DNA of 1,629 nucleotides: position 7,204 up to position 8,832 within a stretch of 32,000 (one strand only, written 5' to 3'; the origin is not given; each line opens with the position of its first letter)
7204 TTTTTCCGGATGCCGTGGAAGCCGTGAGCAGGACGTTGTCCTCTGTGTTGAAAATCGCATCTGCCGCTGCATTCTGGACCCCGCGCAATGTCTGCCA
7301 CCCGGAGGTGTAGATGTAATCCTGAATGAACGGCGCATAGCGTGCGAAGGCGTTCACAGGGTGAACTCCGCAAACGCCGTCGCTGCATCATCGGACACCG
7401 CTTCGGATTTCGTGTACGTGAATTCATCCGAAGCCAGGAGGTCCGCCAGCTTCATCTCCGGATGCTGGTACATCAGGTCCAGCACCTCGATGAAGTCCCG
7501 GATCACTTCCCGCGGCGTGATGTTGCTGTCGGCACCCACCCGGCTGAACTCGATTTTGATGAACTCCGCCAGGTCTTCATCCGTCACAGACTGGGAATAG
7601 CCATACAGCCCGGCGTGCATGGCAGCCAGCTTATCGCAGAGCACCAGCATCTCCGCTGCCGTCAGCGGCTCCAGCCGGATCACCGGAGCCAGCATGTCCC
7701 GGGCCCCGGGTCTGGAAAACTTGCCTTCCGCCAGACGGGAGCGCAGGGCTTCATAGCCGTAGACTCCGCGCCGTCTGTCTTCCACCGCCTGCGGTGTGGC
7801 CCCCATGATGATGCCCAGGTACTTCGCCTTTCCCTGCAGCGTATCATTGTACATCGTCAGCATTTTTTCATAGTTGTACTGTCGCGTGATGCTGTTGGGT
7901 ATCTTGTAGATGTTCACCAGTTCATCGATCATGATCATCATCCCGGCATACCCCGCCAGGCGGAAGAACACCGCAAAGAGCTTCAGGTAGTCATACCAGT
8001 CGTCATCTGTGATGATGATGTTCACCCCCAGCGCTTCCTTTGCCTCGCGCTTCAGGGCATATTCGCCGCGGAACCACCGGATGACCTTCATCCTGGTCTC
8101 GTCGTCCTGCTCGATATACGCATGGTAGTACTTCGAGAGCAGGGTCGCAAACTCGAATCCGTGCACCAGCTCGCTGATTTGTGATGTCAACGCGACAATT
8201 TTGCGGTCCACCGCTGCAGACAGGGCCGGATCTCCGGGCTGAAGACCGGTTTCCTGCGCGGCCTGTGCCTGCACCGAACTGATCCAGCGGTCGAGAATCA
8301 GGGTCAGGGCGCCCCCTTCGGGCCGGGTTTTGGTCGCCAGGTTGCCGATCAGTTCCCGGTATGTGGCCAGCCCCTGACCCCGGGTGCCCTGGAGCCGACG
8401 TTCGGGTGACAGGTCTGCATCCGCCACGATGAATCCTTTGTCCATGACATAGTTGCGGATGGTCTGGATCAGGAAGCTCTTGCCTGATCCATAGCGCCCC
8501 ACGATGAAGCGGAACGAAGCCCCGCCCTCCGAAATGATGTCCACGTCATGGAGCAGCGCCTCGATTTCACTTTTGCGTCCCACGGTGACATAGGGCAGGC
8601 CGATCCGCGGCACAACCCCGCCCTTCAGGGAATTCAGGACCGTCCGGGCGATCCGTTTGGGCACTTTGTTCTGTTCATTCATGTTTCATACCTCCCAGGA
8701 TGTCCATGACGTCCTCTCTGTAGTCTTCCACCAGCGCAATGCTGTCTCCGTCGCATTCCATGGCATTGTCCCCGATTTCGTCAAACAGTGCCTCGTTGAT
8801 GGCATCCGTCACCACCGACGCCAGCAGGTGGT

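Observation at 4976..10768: Tightly coupled TerB-N/TerB-C + DUF2791-type ATPase + DExH helicase cassette (Shango-like defence module) in a tRNA-adjacent islet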

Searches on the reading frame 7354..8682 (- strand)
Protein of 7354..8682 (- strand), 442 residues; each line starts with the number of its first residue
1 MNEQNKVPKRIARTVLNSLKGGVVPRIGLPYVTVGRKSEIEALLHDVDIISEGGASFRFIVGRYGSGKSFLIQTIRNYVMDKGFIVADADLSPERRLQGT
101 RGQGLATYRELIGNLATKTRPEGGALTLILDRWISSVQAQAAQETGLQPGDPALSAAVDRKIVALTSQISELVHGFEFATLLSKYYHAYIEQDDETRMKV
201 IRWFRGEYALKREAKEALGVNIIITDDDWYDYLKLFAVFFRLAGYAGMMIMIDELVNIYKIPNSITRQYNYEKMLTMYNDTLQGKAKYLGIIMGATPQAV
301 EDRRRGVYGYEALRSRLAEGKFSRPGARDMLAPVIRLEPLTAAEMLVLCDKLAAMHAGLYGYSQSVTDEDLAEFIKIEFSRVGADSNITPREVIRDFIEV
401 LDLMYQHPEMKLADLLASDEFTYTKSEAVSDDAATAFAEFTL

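Call 4: search_protein_families(library=pfam, proteins=[window:7354-8682:-], max_evalue=0.01)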
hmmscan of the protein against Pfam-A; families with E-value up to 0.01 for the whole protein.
window:7354-8682:- (442 aa): 3 families
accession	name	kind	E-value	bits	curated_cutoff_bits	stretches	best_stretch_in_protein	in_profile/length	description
PF10923.14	BrxC_BrxD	-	2.1e-167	557.7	22.2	1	7-418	1-412/414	BREX system ATP-binding protein BrxC/D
PF13191.12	AAA_16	-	3.8e-07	31.2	32.6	1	34-144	3-112/167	AAA ATPase domain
PF01637.24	ATPase_2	-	0.0094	16.2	33.2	0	36-86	4-51/225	ATPase domain predominantly from Archaea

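Call 5: search_protein_families(library=padloc, proteins=[window:7354-8682:-], max_evalue=0.01)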
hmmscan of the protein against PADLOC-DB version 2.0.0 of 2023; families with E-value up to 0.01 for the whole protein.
window:7354-8682:- (442 aa): 3 families
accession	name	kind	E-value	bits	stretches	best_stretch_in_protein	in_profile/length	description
PDLC03959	SngB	-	4.8e-188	623.7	1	4-440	3-437/439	-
PDLC02494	BrxD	-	9.3e-48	161.4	1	7-411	4-405/440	BrxD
PDLC04140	mad8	-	0.0052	14.3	1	41-117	14-70/314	mads_8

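Call 6: search_protein_families(library=ncbifam, proteins=[window:7354-8682:-], max_evalue=0.01)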
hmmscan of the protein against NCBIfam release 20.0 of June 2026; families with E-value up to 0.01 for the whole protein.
window:7354-8682:- (442 aa): 2 families
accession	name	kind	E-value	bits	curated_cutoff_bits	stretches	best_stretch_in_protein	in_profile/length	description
NF033438.1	BREX_BrxD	equivalog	6.8e-48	163.8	350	1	10-411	3-401/423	BREX system ATP-binding protein BrxD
TIGR02203.1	MsbA_lipidA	equivalog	0.0081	14.7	602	0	37-100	342-405/572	lipid A export permease/ATP-binding protein MsbA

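Call 21: find_encoding_contigs(protein=window:7354-8682:-, flank=10000, max_places=8)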
Protein window:7354-8682:- (442 aa): 23 contigs read that carry it; 8 places shown.
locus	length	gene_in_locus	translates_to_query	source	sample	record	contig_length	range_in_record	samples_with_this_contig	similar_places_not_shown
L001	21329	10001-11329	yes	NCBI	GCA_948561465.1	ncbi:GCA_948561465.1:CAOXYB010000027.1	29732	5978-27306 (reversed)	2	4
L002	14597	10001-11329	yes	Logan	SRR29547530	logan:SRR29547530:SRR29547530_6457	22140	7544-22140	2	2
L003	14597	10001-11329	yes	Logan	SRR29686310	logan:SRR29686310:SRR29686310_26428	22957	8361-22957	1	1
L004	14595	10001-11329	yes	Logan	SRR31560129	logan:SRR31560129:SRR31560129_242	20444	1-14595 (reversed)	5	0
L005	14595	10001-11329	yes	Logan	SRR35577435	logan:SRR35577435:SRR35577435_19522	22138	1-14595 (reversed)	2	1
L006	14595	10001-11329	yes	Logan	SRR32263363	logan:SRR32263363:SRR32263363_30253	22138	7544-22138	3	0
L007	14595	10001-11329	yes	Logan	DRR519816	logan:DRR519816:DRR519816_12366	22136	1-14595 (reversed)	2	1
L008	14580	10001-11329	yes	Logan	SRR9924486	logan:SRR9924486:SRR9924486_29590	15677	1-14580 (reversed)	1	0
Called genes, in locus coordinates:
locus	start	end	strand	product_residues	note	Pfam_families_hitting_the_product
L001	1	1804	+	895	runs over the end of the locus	PF02702:KdpD, PF13493:DUF4118, PF00512:HisKA, PF13581:HATPase_c_2 (faint), PF02518:HATPase_c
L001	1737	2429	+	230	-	PF00072:Response_reg, PF00486:Trans_reg_C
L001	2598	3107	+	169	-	PF04299:FMN_bind_2 (weak), PF01243:PNPOx_N, PF12900:Pyridox_ox_2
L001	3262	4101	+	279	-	PF06738:ThrE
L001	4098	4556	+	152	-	PF06738:ThrE (weak), PF12821:ThrE_2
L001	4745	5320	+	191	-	PF01554:MatE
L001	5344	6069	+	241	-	PF01554:MatE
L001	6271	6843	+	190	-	PF00156:Pribosyltran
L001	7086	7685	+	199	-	PF01381:HTH_3, PF12844:HTH_19 (weak), PF13560:HTH_31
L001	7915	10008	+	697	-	PF13208:TerB_N, PF15615:TerB_C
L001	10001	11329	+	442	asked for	PF10923:BrxC_BrxD, PF13191:AAA_16 (weak)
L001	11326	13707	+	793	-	PF00270:DEAD, PF04851:ResIII (weak), PF00271:Helicase_C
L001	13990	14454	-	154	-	-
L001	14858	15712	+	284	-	PF00756:Esterase, PF10503:Esterase_PHB (weak)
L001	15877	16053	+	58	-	-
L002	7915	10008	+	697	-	PF13208:TerB_N, PF15615:TerB_C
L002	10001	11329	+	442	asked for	PF10923:BrxC_BrxD, PF13191:AAA_16 (weak)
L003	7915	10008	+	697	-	PF13208:TerB_N, PF15615:TerB_C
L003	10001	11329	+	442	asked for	PF10923:BrxC_BrxD, PF13191:AAA_16 (weak)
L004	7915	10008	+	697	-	PF13208:TerB_N, PF15615:TerB_C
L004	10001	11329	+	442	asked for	PF10923:BrxC_BrxD, PF13191:AAA_16 (weak)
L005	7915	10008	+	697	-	PF13208:TerB_N, PF15615:TerB_C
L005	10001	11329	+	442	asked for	PF10923:BrxC_BrxD, PF13191:AAA_16 (weak)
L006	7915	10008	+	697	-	PF13208:TerB_N, PF15615:TerB_C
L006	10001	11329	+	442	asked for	PF10923:BrxC_BrxD, PF13191:AAA_16 (weak)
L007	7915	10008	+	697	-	PF13208:TerB_N, PF15615:TerB_C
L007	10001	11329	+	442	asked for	PF10923:BrxC_BrxD, PF13191:AAA_16 (weak)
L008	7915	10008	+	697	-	PF13208:TerB_N, PF15615:TerB_C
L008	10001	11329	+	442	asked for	PF10923:BrxC_BrxD, PF13191:AAA_16 (weak)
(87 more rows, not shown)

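Call 45: search_solved_structures(query=window:7354-8682:-, max_evalue=0.1)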
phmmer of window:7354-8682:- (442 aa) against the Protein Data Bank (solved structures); distinct sequences matched with E-value up to 0.1: 5.
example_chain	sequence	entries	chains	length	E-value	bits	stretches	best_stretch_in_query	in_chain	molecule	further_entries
7svj_A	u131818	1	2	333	0.024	16.9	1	369-428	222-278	Choloylglycine hydrolase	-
7zhf_A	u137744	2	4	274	0.027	16.7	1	45-93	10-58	GTPase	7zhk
9vrc_A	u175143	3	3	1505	0.065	15.5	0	29-92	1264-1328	ABC transporter C family member 13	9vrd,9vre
9vrb_A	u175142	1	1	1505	0.065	15.5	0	29-92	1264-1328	ABC transporter C family member 13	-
9o9x_A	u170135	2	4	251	0.1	14.8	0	35-88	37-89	ABC transporter ATP-binding protein YtrE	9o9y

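Call 74: search_dna_similar(query=window:7354-8682:-, collection=plasmids, mode=protein, max_rows=25, rows=spread)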
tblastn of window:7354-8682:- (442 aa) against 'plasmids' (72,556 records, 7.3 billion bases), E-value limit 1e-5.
Records with a match: 696; places in all: 700; records where one place covers at least 80% of the query: 689.
Best place of each record, by identity: 60-80% 1; <60% 695.
By first word of the organism name: Klebsiella 449; Salmonella 144; Escherichia 14; Sulfitobacter 7; Phaeobacter 5; Azospirillum 4; Bradyrhizobium 4; Raoultella 4; Paracoccus 3; Burkholderia 3; and 48 more.
By predicted mobility (MOB-suite, as given by PLSDB): conjugative 542; non-mobilizable 109; mobilizable 45.
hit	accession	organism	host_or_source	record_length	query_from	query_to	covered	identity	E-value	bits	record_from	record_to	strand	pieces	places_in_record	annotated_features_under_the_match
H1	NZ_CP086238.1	Clostridium estertheticum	single colony,bovine feces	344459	1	442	100%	79.5%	0e+0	745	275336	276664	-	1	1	ATP-binding protein | TerB N-terminal domain-containing protein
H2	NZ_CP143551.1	Burkholderia multivorans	Homo sapiens,bronchoalveolar lavage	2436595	14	442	97%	38.5%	2e-90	306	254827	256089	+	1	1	none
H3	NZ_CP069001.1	Sulfitobacter mediterraneus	Skeletonema costatum,The surface ...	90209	5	439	98%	37.0%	2e-92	313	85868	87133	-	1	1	ATP-binding protein | TerB N-terminal domain-containing protein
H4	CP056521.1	Klebsiella pneumoniae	culture,Wastewater influent sample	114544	6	437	98%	37.2%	2e-89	304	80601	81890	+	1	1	ATP-binding protein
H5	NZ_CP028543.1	Klebsiella pneumoniae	Homo sapiens,Culture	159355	6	437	98%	37.2%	2e-89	304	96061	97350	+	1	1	ATP-binding protein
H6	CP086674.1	Klebsiella pneumoniae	Homo sapiens,Cell culture,trachea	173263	6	437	98%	37.2%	2e-89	304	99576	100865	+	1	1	ATP-binding protein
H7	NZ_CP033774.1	Klebsiella pneumoniae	Homo sapiens,Bronchoalveolar lavage ...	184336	6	437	98%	37.2%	2e-89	304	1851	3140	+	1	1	ATP-binding protein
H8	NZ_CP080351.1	Klebsiella pneumoniae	Homo sapiens,pure culture,sputum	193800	6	437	98%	37.2%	2e-89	304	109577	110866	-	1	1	ATP-binding protein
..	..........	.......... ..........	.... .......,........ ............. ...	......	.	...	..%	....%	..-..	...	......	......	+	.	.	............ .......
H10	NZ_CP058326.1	Klebsiella pneumoniae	Homo sapiens,urine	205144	6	437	98%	37.2%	2e-89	304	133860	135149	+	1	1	ATP-binding protein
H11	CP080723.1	Klebsiella pneumoniae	Homo sapiens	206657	6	437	98%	37.2%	2e-89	304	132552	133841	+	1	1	none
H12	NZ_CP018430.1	Klebsiella pneumoniae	Homo sapiens,wound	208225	6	437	98%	37.2%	2e-89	304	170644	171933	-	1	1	ATP-binding protein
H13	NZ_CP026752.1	Klebsiella pneumoniae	-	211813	6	437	98%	37.2%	2e-89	304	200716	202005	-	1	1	ATP-binding protein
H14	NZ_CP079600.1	Klebsiella pneumoniae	Homo sapiens,Endotracheal aspirate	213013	6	437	98%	37.2%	2e-89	304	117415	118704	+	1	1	ATP-binding protein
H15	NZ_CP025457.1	Klebsiella pneumoniae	Homo sapiens,mixed culture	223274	6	437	98%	37.2%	2e-89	304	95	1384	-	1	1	ATP-binding protein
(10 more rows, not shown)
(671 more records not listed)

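Call 75: get_annotated_region(hit=H4, flank=7000)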
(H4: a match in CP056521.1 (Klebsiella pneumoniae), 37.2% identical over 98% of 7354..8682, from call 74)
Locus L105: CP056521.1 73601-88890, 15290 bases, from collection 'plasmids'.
description: Klebsiella pneumoniae strain RHBSTW-00441 plasmid pRHBSTW-00441_2, complete sequence
organism: Klebsiella pneumoniae (NCBI taxid 573)
taxonomy: Bacteria; Pseudomonadota; Gammaproteobacteria; Enterobacterales; Enterobacteriaceae; Klebsiella; Klebsiella pneumoniae
host: -; source: culture,Wastewater influent sample; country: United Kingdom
typing (MOB-suite, as given by PLSDB): non-mobilizable; replicon IncFIA
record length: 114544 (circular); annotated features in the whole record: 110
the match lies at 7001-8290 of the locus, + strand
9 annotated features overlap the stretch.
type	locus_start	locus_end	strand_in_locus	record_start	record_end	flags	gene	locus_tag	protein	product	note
CDS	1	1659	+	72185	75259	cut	lacZ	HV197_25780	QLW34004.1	beta-galactosidase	-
CDS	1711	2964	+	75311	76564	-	lacY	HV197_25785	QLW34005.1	lactose permease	-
CDS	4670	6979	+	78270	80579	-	-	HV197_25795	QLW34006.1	TerB N-terminal domain-containing protein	-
CDS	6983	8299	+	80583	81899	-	-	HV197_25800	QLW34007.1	ATP-binding protein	-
CDS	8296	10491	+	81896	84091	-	-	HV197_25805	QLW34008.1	DEAD/DEAH box helicase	-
CDS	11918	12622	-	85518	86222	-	-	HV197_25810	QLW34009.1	IS6-like element IS26 family transposase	-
CDS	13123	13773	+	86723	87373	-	-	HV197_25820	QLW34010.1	SOS response-associated peptidase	-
CDS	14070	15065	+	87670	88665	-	-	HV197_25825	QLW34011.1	hypothetical protein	-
CDS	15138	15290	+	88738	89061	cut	-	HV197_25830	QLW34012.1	hypothetical protein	-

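Call 76: get_annotated_region(hit=H1, flank=7000)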
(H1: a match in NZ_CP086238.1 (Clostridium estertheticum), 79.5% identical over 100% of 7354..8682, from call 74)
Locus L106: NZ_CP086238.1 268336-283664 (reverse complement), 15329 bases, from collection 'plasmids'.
description: Clostridium estertheticum strain CF002 plasmid pCF002-344, complete sequence
organism: Clostridium estertheticum (NCBI taxid 238834)
taxonomy: Bacteria; Bacillota; Clostridia; Eubacteriales; Clostridiaceae; Clostridium; Clostridium estertheticum
host: -; source: single colony,bovine feces; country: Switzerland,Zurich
typing (MOB-suite, as given by PLSDB): non-mobilizable
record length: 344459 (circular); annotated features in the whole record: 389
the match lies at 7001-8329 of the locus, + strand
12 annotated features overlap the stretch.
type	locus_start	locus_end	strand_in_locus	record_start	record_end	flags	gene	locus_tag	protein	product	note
CDS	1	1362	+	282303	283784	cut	-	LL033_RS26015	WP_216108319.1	amino acid adenylation domain-containing protein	-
CDS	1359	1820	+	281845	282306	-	-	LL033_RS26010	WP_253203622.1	GNAT family N-acetyltransferase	-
CDS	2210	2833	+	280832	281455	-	-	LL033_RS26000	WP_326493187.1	MFS transporter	GO:0055085 - transmembrane transport [Evidence IEA]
CDS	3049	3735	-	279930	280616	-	-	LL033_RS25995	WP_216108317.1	alpha/beta hydrolase-fold protein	-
CDS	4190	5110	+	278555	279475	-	-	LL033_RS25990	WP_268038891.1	relaxase/mobilization nuclease domain-containing protein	-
CDS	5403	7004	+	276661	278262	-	-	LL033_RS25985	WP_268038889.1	TerB N-terminal domain-containing protein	-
CDS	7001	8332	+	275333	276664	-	-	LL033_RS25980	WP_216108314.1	ATP-binding protein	-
CDS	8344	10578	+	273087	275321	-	-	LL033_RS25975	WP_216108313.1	DEAD/DEAH box helicase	-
CDS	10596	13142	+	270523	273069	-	-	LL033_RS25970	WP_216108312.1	ATP-binding cassette domain-containing protein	-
CDS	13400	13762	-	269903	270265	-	-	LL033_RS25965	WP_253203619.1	IS110 family transposase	-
CDS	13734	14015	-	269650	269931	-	-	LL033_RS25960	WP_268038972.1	transposase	GO:0006313 - DNA transposition [Evidence IEA]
CDS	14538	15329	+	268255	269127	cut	-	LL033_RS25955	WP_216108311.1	DUF5131 family protein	-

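Call 79: search_protein_families(library=pfam, proteins=[L105:4670-6979:+, L106:5403-7004:+, L105:8296-10491:+], max_evalue=0.05)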
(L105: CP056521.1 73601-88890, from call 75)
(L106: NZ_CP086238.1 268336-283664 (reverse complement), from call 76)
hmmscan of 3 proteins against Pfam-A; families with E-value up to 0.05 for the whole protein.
L105:4670-6979:+ (769 aa): 3 families
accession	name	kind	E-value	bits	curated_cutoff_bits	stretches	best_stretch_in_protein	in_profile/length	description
PF13208.11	TerB_N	-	1.6e-46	159.1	25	1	98-309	2-207/207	TerB N-terminal domain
PF15615.11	TerB_C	-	5.4e-26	92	26.3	1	645-768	11-148/148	TerB-C domain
PF05099.18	TerB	-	2e-07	31.8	24.4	1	518-624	6-113/118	Tellurite resistance protein TerB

L106:5403-7004:+ (533 aa): 2 families
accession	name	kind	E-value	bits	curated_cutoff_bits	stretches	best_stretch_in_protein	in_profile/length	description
PF13208.11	TerB_N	-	8.1e-24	85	25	1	60-265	4-190/207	TerB N-terminal domain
PF15615.11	TerB_C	-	8.8e-16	58.9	26.3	1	393-524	5-147/148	TerB-C domain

L105:8296-10491:+ (731 aa): 5 families
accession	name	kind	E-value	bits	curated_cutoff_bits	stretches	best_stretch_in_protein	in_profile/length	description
PF00270.35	DEAD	-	4.6e-32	111.5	26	1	25-200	1-165/167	DEAD/DEAH box helicase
PF00271.37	Helicase_C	-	3.7e-15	56.6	23.5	1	261-363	14-109/110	Helicase conserved C-terminal domain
PF04851.21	ResIII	-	0.00018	21.9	22.5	1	23-167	3-144/164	Type III restriction enzyme, res subunit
PF22590.2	Cas3-like_C_2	-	0.00095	19.9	27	1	263-364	3-105/106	CRISPR-associated nuclease/helicase Cas3, C-terminal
PF19306.5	WH_Lhr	-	0.0014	18.4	27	0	406-464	6-63/168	Large helicase-related protein, winged helix domain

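Call 80: search_protein_families(library=padloc, proteins=[L105:4670-6979:+, L105:6983-8299:+, L105:8296-10491:+, L106:5403-7004:+, L106:7001-8332:+, L106:8344-10578:+, L106:10596-13142:+], max_evalue=0.00001)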
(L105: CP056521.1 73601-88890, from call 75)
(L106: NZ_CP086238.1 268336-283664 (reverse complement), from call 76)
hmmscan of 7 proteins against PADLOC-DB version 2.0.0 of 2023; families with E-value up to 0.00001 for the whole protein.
L105:4670-6979:+ (769 aa): 1 family
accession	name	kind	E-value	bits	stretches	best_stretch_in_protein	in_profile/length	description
PDLC03958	SngA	-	1e-104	350.1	1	41-768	12-524/528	-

L105:6983-8299:+ (438 aa): 2 families
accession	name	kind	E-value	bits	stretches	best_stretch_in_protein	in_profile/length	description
PDLC03959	SngB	-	3.4e-186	617.6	1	1-438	1-439/439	-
PDLC02494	BrxD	-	1.4e-43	147.7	1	6-401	4-405/440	BrxD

L105:8296-10491:+ (731 aa): 46 families (the best 25 are shown)
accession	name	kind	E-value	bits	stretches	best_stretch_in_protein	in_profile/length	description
PDLC03960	SngC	-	4.6e-282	936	1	2-729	3-719/720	-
PDLC02503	BrxHI|BrxHII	-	5.4e-115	383.3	1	2-728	2-689/698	BrxHI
PDLC02501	BrxHI|BrxHII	-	2.1e-71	239.2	1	18-562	18-534/925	BrxHI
PDLC02897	DpdJ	-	1.5e-29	100.5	1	7-363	84-451/1570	DpdJ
PDLC02864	DpdF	-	1e-22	78.7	1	20-388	19-353/610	DpdF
PDLC00037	DruE3|DruE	-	2.5e-22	76.5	2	39-207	118-310/2055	SNF2 family N-terminal domain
PDLC00035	DruE3|DruE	-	4.6e-20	69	2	37-202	117-305/1460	SNF2 family N-terminal domain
PDLC02861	DpdF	-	5.5e-20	69.2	1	20-414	25-384/611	DpdF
PDLC03928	PsyrT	-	4e-19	66.4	2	22-182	20-174/689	-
PDLC02870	DpdF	-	5e-18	62.9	1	20-369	10-326/534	DpdF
PDLC00036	DruE3|DruE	-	7.7e-18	61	2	31-201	100-290/2023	SNF2 family N-terminal domain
PDLC02896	DpdJ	-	1.7e-14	50.5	0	28-88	164-234/1487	DpdJ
PDLC02865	DpdF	-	4.2e-14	49.1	1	19-369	755-1076/1499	DpdF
PDLC00013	DruE1|DruE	-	1.4e-12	44.4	0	28-92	96-169/1776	SNF2 family N-terminal domain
PDLC01252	Cas3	-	3e-12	44.6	1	42-365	2-290/324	CAS-I; effector_G3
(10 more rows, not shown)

L106:5403-7004:+ (533 aa): 1 family
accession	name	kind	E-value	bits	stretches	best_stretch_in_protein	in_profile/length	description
PDLC03958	SngA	-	6.4e-63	212.1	1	50-528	53-527/528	-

L106:7001-8332:+ (443 aa): 2 families
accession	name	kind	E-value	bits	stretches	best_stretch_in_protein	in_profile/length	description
PDLC03959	SngB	-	7.2e-187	619.8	1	5-428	3-426/439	-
PDLC02494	BrxD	-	1.5e-46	157.4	1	8-411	4-404/440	BrxD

L106:8344-10578:+ (744 aa): 42 families (the best 25 are shown)
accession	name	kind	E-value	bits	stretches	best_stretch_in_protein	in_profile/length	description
PDLC03960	SngC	-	3.1e-279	926.7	1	2-735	4-715/720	-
PDLC02503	BrxHI|BrxHII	-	4.6e-125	416.5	1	1-734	2-685/698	BrxHI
PDLC02501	BrxHI|BrxHII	-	3.1e-82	275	2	1-213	1-215/925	BrxHI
PDLC02897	DpdJ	-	3e-24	82.9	1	27-378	104-456/1570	DpdJ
PDLC01761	Cas3b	-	5.6e-17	59.7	2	22-111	219-297/705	-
PDLC02864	DpdF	-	6.2e-17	59.6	2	261-387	221-340/610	DpdF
PDLC00037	DruE3|DruE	-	7e-17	58.5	2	39-203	119-313/2055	SNF2 family N-terminal domain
PDLC02896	DpdJ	-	4.2e-15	52.5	0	118-198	334-417/1487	DpdJ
PDLC03928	PsyrT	-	9.9e-14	48.5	1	275-384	242-344/689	-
PDLC00192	HamB1|HamB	-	1.9e-13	47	1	27-206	273-447/1104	DEAD-box helicase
PDLC00036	DruE3|DruE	-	3.5e-13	45.6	1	40-161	110-251/2023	SNF2 family N-terminal domain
PDLC00035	DruE3|DruE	-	8.4e-13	44.9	0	38-195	119-301/1460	SNF2 family N-terminal domain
PDLC01196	Cas3d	-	2.1e-12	44.4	1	35-100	26-84/594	CAS-I-D; effector_G3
PDLC00175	HamB1|HamB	-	1.3e-11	40.7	1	24-207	227-404/1000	DEAD-box helicase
PDLC01252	Cas3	-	1.6e-11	42.2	1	41-387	2-300/324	CAS-I; effector_G3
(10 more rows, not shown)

L106:10596-13142:+ (848 aa): 18 families
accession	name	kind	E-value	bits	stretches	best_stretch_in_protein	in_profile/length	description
PDLC04135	mad3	-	5.3e-68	228.2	3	525-845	4-365/374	mads_3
PDLC04140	mad8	-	1.6e-32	111.3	3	529-808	12-238/314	mads_8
PDLC04175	HEC-01A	-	3.5e-10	37.5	0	377-429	246-298/363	-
PDLC04242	PDC-M01A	-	6.8e-10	35.8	0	742-810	403-473/566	-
PDLC02980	AriA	-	1.1e-09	36.7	0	760-802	259-298/304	-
PDLC00289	PtuA1|PtuA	-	1e-08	32.7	0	743-802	228-287/404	AAA ATPase domain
PDLC02914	ATPase-Toprim_I-B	-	7.8e-08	29.9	0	379-436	184-240/443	-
PDLC04710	PDC-M56A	-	8.3e-08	29.6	0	755-803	233-281/382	-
PDLC04033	PD-T4-4_A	-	1.4e-07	29.1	0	399-441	325-367/460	-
PDLC04176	HEC-01A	-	2.2e-07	28.6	0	761-811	275-325/371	-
PDLC03878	NsnB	-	2.8e-07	28.6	0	541-590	18-67/345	-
PDLC04664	PDC-M47A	-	2.8e-07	27.8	0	761-811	320-370/461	-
PDLC02335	AbiLi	-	4.2e-07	27.3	0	744-807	177-241/326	AbiLi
PDLC04214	HEC-02A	-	4.4e-07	27.5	0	762-809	237-284/338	-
PDLC02979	AriA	-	1.1e-06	26.7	0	758-798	323-364/373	-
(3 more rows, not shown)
